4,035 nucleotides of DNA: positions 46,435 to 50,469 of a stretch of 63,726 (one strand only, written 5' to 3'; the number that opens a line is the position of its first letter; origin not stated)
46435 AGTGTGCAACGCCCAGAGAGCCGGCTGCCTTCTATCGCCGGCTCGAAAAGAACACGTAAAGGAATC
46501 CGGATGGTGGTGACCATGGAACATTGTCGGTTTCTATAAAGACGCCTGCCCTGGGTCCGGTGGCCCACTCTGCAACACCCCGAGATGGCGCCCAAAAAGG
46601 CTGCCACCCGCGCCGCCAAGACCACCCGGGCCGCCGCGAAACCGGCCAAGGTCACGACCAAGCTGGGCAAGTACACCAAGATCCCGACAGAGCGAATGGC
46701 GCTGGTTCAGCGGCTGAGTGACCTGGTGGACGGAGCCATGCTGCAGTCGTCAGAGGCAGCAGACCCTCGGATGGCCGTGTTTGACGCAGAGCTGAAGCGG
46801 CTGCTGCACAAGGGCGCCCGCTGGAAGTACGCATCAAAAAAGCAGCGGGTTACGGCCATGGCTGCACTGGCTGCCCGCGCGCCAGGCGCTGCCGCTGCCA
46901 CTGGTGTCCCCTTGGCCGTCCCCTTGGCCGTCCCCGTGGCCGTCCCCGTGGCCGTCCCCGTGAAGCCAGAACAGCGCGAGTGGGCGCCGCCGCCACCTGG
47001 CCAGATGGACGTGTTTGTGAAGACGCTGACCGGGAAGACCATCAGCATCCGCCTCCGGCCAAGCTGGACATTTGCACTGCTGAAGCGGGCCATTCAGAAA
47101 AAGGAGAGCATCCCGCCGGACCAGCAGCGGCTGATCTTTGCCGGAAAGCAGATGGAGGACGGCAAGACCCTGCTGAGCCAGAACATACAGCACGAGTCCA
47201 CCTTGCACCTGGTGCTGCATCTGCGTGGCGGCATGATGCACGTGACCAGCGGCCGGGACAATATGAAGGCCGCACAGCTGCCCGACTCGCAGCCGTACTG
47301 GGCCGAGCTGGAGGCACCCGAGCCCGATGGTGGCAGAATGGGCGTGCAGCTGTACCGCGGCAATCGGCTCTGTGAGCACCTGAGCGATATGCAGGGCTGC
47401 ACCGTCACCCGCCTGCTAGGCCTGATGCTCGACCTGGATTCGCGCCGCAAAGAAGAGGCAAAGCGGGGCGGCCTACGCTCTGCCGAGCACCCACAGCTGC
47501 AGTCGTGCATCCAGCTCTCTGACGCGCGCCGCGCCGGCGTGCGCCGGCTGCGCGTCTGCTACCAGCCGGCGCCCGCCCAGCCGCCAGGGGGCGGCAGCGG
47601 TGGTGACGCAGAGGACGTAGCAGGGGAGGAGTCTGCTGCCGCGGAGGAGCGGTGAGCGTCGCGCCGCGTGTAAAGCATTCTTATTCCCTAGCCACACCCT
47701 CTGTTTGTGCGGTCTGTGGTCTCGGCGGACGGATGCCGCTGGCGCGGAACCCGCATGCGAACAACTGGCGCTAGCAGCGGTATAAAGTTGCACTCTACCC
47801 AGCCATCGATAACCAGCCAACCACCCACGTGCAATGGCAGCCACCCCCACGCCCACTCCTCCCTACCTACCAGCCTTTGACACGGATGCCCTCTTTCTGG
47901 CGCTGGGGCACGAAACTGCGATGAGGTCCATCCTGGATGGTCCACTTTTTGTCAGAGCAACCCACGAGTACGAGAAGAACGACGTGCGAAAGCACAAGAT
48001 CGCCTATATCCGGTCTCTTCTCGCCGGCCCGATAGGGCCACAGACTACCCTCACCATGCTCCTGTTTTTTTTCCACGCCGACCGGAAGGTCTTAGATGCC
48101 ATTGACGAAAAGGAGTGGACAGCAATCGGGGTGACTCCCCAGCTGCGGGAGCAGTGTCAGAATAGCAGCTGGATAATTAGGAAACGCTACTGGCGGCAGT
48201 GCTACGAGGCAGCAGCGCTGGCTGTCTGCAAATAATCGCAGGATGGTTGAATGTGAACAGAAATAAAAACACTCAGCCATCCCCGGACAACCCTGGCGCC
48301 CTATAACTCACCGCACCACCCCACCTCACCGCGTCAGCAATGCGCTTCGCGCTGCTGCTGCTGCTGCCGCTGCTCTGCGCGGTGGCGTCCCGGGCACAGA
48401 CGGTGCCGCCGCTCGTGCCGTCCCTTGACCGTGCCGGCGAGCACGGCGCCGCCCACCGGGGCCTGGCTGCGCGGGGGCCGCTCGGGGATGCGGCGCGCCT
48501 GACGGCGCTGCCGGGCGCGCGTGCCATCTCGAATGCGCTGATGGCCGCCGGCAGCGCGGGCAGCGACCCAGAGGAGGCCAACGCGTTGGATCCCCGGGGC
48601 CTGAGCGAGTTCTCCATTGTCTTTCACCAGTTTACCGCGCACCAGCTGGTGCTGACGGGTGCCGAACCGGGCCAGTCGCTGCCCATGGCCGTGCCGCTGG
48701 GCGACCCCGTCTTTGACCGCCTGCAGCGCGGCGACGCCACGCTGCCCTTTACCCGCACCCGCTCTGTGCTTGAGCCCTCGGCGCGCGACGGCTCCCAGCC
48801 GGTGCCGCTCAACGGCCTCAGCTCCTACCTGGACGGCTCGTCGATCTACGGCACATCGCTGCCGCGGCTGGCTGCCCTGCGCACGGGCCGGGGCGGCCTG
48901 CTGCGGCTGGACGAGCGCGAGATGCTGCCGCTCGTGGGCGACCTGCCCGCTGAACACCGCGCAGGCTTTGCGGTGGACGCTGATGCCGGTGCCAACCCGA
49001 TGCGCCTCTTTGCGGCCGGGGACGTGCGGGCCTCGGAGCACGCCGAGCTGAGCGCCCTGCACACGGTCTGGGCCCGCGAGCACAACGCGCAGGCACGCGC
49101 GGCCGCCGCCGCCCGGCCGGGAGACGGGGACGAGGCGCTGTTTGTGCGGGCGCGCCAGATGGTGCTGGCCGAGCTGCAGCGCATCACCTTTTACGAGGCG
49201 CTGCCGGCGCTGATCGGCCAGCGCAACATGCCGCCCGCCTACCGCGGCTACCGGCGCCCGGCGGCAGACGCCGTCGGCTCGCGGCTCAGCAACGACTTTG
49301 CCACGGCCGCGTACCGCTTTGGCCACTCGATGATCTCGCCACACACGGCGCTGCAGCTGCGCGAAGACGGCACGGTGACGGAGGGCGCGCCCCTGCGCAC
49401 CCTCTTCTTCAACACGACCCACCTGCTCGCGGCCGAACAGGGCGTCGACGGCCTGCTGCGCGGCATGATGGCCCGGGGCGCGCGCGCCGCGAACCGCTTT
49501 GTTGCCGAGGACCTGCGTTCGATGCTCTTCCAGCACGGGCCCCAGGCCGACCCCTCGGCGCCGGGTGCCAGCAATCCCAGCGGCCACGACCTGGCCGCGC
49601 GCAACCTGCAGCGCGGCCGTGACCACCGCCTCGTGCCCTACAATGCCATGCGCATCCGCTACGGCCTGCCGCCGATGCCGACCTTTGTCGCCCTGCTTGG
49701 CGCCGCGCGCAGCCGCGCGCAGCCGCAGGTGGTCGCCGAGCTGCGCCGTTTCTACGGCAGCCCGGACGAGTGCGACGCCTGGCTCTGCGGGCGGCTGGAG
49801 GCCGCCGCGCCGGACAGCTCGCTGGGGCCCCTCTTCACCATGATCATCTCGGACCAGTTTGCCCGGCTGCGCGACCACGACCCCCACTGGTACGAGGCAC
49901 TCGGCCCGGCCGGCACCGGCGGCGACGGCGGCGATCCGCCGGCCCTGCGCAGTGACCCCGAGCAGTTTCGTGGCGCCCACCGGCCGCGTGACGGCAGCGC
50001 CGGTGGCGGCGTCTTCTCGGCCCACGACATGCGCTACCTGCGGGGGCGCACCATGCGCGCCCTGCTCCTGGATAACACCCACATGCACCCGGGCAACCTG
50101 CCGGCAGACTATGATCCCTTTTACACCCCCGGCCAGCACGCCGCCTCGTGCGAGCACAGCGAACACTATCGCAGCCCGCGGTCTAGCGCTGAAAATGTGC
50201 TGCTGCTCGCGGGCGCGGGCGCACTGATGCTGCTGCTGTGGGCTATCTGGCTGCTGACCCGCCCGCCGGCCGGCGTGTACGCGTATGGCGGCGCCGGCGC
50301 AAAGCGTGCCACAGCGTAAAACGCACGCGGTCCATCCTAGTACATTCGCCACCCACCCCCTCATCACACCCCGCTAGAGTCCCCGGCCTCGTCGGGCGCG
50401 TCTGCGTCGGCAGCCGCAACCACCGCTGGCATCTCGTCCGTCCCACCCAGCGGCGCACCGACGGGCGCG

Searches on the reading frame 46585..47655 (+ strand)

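Call 11: search_protein_families(library=pfam, proteins=[window:46585-47655:+], max_evalue=0.01)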
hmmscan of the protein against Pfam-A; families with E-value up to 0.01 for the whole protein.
window:46585-47655:+ (356 aa): 2 families
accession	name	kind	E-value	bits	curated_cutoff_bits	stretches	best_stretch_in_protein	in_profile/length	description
PF00240.29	ubiquitin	-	3.5e-23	81.6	25.4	1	143-214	1-72/72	Ubiquitin family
PF11976.14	Rad60-SLD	-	1.9e-13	50.4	23.8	1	141-211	1-72/72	Ubiquitin-2 like Rad60 SUMO-like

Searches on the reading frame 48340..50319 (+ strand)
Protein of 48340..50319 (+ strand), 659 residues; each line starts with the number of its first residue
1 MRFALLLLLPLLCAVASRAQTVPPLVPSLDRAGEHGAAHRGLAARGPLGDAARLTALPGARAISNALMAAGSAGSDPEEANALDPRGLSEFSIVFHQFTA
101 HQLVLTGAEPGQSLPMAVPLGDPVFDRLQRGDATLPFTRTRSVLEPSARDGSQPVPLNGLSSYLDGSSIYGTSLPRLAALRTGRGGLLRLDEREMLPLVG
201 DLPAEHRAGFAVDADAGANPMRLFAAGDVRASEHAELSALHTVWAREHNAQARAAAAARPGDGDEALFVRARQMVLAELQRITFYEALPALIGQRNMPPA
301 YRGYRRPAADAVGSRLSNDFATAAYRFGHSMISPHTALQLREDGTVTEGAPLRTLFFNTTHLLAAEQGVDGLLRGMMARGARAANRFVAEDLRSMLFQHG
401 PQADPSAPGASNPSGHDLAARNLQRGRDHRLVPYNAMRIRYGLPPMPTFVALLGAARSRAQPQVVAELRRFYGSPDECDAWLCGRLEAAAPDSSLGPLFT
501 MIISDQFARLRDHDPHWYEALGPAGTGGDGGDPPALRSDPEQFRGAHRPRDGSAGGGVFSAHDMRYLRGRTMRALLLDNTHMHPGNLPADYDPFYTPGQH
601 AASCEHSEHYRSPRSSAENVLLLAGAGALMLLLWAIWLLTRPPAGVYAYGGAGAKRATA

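Call 38: search_protein_families(library=pfam, proteins=[window:48340-50319:+], max_evalue=0.01)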
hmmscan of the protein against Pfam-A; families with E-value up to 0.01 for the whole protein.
window:48340-50319:+ (659 aa): 1 family
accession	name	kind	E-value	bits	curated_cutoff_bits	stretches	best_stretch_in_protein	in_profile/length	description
PF03098.20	An_peroxidase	-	1.3e-94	318.1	25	1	55-520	44-491/530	Animal haem peroxidase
